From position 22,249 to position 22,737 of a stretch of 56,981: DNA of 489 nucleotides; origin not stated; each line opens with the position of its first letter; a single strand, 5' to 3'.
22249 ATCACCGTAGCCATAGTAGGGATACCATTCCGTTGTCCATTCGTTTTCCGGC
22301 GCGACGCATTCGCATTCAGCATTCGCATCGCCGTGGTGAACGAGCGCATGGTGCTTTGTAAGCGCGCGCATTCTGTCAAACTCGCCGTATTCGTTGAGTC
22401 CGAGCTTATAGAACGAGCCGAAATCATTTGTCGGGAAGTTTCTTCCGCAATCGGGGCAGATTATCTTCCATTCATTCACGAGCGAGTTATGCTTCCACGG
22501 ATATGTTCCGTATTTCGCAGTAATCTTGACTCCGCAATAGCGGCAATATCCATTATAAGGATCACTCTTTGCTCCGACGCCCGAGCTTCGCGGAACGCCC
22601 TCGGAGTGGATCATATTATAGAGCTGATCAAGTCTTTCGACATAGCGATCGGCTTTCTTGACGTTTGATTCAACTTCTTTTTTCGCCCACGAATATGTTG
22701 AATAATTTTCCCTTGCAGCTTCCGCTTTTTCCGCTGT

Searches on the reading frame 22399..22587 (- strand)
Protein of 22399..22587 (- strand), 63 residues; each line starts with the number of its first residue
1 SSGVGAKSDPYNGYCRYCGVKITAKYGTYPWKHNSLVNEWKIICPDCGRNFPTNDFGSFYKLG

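Call 82: search_protein_families(library=pfam, proteins=[window:22399-22587:-], max_evalue=10)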
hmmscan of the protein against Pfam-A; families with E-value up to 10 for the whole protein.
window:22399-22587:- (63 aa): 14 families
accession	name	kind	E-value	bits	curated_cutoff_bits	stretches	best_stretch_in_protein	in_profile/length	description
PF12773.13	DZR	-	0.0027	18.3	27.3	1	8-54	8-37/45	Double zinc ribbon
PF13248.11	Zn_ribbon_3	-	0.0077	16.1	27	2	42-49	17-24/26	zinc-ribbon domain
PF17283.8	Zn_ribbon_SprT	-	0.0093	16.4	28.1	1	43-52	6-15/38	SprT-like zinc ribbon domain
PF02892.21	zf-BED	-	0.0097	16.4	20.6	1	14-28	18-32/44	BED zinc finger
PF24463.1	DUF7577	-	0.016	15.2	28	2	14-24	4-14/27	Domain of unknown function (DUF7577)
PF08271.17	Zn_Ribbon_TF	-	0.025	14.6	29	1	43-54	2-13/43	TFIIB zinc-binding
PF00096.32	zf-C2H2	-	0.042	14.7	25.2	1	44-55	3-14/23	Zinc finger, C2H2 type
PF18439.7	zf_UBZ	-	0.054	13.6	25.6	1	42-56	3-17/32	Ubiquitin-Binding Zinc Finger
PF09297.16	Zn_ribbon_NUD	-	0.065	13.4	24.8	1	38-49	18-29/32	NADH pyrophosphatase zinc ribbon domain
PF11781.13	Zn_ribbon_RRN7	-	0.078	13.1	27.1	1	14-22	23-31/32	Zinc-finger of RNA-polymerase I-specific TFIIB, Rrn7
PF13894.12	zf-C2H2_4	-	0.091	14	27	1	43-54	2-13/24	C2H2-type zinc finger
PF05876.18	GpA_ATPase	-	0.11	12.5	25.6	1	11-49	193-231/247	Phage terminase large subunit gpA, ATPase domain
PF13240.11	Zn_Ribbon_1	-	0.2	11.9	25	1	14-22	1-9/23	zinc-ribbon domain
PF06750.18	A24_N_bact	-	0.37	11.3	23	1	12-26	52-66/84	Bacterial Peptidase A24 N-terminal domain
